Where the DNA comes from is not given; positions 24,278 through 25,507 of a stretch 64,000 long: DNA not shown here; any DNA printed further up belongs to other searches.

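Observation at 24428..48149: Dispersed family of four paralogous secreted proteins rich in cysteine and N-glycosylation sequons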

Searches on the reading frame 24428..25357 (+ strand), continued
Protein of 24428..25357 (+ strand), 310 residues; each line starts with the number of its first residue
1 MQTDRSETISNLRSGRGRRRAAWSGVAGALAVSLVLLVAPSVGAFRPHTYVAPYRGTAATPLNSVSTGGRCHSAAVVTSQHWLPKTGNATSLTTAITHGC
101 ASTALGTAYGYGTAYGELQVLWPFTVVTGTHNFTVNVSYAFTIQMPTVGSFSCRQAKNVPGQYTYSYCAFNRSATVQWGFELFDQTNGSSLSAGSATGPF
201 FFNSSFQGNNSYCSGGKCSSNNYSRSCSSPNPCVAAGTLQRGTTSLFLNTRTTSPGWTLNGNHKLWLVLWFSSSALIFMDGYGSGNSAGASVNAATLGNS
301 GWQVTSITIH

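Call 57: find_encoding_contigs(protein=P0007, flank=8000, max_places=2)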
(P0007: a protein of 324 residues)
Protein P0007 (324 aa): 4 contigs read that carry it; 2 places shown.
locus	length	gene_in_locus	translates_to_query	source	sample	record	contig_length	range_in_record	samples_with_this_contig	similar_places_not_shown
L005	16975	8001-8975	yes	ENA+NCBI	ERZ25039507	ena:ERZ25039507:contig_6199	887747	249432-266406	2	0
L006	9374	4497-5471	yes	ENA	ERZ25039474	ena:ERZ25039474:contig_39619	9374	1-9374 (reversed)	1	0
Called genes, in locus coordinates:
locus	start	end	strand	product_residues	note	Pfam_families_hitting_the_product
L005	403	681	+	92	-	-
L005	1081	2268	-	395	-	-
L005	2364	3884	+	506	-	PF04055:Radical_SAM, PF16199:Radical_SAM_C, PF00583:Acetyltransf_1 (faint), PF13508:Acetyltransf_7 (faint)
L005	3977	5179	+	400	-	PF01941:AdoMet_Synthase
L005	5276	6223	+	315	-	PF13248:Zn_ribbon_3 (faint), PF12773:DZR, PF13240:Zn_Ribbon_1 (faint)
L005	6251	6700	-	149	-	PF04895:Nre_C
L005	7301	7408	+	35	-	-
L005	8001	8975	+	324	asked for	-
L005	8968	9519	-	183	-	PF13302:Acetyltransf_3 (weak), PF00583:Acetyltransf_1, PF13673:Acetyltransf_10, PF13508:Acetyltransf_7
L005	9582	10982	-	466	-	PF00202:Aminotran_3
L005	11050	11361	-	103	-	PF00202:Aminotran_3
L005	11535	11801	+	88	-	-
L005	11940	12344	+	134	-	-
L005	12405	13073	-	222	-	PF00753:Lactamase_B, PF19583:ODP, PF23023:Anti-Pycsar_Apyc1 (weak)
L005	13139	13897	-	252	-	PF00903:Glyoxalase, PF12681:Glyoxalase_2 (weak), PF18029:Glyoxalase_6 (weak)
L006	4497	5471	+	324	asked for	-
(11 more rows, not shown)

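Call 59: find_encoding_contigs(protein=P0011, flank=8000, max_places=2)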
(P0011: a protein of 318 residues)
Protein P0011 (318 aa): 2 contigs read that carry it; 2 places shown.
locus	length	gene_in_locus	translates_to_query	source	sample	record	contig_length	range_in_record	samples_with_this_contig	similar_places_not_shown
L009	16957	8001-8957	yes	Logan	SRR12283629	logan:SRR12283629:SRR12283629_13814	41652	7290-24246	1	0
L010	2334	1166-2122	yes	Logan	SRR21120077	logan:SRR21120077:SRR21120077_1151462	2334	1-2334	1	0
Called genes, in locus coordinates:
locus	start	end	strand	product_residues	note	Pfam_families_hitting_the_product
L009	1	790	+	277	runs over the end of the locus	-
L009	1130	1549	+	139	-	PF08818:DUF1801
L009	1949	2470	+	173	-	PF04140:ICMT, PF04191:PEMT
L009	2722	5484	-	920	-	-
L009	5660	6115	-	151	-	PF10604:Polyketide_cyc2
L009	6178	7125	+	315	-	PF00126:HTH_1, PF03466:LysR_substrate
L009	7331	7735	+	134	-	-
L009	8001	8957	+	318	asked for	-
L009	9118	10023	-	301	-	PF13404:HTH_AsnC-type (weak), PF13412:HTH_24 (weak)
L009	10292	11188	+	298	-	-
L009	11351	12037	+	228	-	PF03807:F420_oxidored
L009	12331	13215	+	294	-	-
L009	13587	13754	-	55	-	-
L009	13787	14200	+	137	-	PF01850:PIN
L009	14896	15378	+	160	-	PF11528:DUF3224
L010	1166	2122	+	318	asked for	-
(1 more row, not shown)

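Call 62: search_protein_families(library=pfam, alignment_id=A3, max_evalue=10)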
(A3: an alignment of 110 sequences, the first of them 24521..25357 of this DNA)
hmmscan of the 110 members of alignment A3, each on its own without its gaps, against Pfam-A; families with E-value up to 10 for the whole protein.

A. member 1, window:24521-25357:+ (279 aa): 0 families

B. families by the number of members that match (of 110 scanned): 26 families (the first 25 are shown)
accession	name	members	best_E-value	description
PF22819.2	TcaA_5th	1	0.0056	TcaA protein NTF2-like domain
PF24324.1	MYND_ZMYND11_ZMYD8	1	0.013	ZMYND11/ZMYD8, MYND zinc finger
PF16541.10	AltA1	1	0.021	Alternaria alternata allergen 1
PF20146.4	NRF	1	0.027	Nose resistant-to-fluoxetine protein, N-terminal domain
PF09603.15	Fib_succ_major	1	0.037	Fibrobacter succinogenes major domain (Fib_succ_major)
PF07332.16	Phage_holin_3_6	1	0.057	Putative Actinobacterial Holin-X, holin superfamily III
PF22358.2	MfA4_C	1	0.067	Minor fimbrium tip subunit MfA4, C-terminal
PF21222.2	Lamp2_2nd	1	0.082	Lysosome-associated membrane glycoprotein 2, transmembrane segment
PF10860.13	DUF2661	1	0.086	Protein of unknown function (DUF2661)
PF07987.16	DUF1775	1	0.097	Domain of unkown function (DUF1775)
PF00197.24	Kunitz_legume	1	0.11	Trypsin and protease inhibitor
PF11060.13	DUF2861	1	0.11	Protein of unknown function (DUF2861)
PF25556.1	SET_TTL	1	0.12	Tubulin tyrosine ligase SET-like domain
PF09449.16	DUF2020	1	0.14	Domain of unknown function (DUF2020)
PF06742.16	DUF1214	1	0.14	Protein of unknown function (DUF1214)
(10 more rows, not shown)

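Call 63: list_cluster_members(proteins=[P0013, P0016, P0028, P0040, P0064, P0081, P0086, P0114, P0129, P0148])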
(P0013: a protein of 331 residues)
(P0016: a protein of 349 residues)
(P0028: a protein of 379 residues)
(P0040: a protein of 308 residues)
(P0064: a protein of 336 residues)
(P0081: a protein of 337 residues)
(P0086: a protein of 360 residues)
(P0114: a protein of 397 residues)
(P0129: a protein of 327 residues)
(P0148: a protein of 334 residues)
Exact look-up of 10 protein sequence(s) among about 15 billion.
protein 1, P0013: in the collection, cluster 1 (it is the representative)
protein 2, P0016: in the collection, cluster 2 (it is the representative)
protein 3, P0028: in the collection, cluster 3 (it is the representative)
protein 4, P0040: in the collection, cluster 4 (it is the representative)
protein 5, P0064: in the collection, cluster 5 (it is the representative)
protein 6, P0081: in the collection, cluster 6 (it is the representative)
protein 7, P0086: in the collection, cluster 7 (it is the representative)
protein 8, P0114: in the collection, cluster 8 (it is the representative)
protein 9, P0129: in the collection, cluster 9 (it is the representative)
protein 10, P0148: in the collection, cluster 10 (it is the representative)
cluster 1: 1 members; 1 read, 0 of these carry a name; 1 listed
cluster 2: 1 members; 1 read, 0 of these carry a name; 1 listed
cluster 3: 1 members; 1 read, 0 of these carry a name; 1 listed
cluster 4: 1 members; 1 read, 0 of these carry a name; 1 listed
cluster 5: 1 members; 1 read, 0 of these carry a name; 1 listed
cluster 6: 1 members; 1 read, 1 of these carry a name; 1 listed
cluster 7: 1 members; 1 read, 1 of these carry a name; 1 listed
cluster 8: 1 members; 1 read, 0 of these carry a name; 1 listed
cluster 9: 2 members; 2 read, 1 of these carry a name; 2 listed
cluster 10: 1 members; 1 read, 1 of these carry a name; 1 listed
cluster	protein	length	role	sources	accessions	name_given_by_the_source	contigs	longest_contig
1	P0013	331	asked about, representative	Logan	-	-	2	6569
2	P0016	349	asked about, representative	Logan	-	-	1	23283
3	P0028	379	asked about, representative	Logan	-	-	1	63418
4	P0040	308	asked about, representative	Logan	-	-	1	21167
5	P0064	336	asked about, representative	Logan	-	-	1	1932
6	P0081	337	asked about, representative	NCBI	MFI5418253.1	MAG: hypothetical protein ACHQ2Y_05075 [Candidatus Lutacidiplasmatales archaeon]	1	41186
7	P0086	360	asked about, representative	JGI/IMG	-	hypothetical protein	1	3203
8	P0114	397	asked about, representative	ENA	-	-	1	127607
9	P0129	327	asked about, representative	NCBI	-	-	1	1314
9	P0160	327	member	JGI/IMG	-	hypothetical protein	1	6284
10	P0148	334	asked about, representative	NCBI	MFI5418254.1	MAG: hypothetical protein ACHQ2Y_05080 [Candidatus Lutacidiplasmatales archaeon]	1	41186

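Call 91: search_protein_families(library=phrogs, proteins=[window:24428-25357:+, P0005, P0027, P0081], max_evalue=0.01)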
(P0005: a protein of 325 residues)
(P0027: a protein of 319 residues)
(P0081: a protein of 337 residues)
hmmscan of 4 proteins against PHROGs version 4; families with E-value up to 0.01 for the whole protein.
window:24428-25357:+ (310 aa): 0 families

P0005 (325 aa): 0 families

P0027 (319 aa): 0 families

P0081 (337 aa): 0 families

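Call 111: list_cluster_members(proteins=[P0093, P0099, P0109, P0118, P0121, P0131, P0137, P0139, P0146, P0152])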
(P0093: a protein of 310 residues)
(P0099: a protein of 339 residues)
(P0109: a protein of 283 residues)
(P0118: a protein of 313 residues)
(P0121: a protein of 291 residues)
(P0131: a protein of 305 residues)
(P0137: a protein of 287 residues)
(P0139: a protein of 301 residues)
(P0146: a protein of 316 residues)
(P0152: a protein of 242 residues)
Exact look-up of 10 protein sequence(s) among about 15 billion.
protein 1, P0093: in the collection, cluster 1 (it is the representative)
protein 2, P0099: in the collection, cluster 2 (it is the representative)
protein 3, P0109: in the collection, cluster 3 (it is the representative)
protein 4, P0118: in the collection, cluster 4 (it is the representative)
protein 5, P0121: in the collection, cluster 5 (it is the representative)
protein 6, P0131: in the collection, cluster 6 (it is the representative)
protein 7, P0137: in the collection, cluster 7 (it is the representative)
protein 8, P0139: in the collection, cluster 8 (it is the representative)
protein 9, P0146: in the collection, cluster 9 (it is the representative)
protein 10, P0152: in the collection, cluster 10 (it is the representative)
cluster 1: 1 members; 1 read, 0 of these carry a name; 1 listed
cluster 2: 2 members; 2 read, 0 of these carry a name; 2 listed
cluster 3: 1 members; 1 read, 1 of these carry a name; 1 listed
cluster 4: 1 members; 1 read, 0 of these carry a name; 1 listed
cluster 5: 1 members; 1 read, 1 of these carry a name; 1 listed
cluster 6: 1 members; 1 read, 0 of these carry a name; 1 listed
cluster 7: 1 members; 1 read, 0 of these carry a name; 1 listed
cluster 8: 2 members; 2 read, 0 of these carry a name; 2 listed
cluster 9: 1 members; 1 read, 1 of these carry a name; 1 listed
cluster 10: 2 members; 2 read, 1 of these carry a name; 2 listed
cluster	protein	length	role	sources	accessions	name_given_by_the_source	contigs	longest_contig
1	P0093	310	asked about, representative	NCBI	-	-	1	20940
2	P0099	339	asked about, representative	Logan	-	-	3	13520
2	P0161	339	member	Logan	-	-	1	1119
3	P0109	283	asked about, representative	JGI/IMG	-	hypothetical protein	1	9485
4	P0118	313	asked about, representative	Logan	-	-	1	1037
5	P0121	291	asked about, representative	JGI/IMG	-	hypothetical protein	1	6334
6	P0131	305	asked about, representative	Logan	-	-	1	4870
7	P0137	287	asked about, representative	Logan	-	-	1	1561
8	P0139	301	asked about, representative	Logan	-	-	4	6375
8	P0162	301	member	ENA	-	-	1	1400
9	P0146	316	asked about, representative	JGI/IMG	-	hypothetical protein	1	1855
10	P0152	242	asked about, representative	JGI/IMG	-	-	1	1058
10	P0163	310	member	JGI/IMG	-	hypothetical protein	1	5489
